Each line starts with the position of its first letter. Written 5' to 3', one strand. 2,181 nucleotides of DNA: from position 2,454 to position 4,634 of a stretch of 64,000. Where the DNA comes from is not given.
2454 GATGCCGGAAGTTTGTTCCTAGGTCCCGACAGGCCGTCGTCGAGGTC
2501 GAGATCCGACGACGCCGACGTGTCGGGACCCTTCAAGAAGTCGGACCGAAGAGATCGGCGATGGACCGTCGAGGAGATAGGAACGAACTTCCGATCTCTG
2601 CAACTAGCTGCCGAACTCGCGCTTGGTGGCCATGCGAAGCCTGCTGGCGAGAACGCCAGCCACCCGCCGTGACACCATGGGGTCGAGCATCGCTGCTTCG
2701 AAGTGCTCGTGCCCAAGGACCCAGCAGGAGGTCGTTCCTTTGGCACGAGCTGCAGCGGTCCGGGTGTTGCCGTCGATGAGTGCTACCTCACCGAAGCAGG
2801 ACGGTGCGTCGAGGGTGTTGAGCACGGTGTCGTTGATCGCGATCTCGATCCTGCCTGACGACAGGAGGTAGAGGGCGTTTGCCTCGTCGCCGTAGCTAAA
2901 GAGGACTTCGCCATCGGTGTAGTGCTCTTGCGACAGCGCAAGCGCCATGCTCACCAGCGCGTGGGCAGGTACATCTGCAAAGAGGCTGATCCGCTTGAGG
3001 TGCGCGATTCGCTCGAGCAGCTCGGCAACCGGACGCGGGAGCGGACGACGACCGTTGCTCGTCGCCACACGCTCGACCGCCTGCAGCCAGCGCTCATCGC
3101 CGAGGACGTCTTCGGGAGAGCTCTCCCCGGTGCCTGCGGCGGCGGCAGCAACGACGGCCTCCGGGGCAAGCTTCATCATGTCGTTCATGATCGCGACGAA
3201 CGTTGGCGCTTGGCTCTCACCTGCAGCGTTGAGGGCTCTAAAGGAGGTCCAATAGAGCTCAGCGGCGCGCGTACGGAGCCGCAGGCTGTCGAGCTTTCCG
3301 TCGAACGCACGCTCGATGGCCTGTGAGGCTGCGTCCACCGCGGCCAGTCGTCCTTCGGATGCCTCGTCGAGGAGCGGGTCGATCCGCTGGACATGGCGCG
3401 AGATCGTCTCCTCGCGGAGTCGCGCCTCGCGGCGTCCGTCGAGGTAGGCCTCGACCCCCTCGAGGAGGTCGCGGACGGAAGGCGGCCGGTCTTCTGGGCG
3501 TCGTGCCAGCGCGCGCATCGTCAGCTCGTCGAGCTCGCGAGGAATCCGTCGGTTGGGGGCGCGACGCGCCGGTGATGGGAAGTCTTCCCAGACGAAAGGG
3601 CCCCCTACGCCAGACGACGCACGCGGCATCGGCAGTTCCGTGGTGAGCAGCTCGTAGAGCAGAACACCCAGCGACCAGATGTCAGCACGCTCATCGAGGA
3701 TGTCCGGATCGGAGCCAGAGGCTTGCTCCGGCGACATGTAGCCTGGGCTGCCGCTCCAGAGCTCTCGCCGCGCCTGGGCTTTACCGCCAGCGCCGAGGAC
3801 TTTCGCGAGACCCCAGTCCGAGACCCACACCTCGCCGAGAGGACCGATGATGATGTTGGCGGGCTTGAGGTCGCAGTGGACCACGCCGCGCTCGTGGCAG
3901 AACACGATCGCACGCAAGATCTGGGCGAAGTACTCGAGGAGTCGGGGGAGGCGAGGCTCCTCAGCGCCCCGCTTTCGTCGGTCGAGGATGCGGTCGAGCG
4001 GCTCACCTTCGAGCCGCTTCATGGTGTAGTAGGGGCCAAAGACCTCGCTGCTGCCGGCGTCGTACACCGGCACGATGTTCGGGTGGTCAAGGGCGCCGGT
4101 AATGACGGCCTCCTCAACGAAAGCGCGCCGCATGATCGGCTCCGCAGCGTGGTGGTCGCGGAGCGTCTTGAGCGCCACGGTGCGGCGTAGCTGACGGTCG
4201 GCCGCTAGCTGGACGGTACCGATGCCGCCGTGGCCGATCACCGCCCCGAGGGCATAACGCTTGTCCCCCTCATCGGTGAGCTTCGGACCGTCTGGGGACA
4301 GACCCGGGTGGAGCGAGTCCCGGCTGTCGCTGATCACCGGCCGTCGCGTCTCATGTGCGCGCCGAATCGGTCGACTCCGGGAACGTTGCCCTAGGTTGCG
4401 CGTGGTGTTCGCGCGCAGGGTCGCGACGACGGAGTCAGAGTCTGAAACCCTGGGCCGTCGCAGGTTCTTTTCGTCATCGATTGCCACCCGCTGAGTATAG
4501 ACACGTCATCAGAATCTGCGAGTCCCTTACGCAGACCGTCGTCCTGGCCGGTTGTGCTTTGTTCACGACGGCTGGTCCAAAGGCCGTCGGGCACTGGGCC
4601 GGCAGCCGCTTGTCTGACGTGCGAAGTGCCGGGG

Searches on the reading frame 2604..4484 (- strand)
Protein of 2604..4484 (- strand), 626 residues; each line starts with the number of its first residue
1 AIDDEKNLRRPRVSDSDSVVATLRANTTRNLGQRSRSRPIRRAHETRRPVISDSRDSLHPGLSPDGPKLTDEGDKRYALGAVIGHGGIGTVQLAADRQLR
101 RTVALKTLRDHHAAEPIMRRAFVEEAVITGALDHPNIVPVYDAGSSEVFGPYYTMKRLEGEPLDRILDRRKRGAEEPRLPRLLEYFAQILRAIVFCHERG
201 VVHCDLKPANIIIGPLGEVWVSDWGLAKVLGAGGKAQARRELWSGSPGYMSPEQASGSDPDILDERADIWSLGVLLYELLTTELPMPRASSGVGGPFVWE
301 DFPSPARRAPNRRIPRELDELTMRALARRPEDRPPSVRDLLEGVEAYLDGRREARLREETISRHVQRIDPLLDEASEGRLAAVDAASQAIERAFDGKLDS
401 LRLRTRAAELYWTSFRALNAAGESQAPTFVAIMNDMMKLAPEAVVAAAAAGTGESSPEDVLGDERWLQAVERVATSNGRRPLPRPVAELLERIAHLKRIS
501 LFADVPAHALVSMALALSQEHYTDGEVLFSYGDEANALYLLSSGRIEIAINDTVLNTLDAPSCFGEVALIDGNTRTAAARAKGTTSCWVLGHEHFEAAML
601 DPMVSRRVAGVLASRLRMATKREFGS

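Call 56: search_protein_families(library=pfam, proteins=[window:2604-4484:-], max_evalue=0.00001)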
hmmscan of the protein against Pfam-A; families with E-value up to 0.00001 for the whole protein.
window:2604-4484:- (626 aa): 3 families
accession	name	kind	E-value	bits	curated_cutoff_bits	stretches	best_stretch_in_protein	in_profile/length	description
PF00069.31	Pkinase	-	9.9e-39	133.7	31.7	1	78-334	2-252/263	Protein kinase domain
PF07714.23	PK_Tyr_Ser-Thr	-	1.4e-25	90.5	23.1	1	80-335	4-250/258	Protein tyrosine and serine/threonine kinase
PF00027.35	cNMP_binding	-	5.7e-16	58.7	27.5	1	520-599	2-86/89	Cyclic nucleotide-binding domain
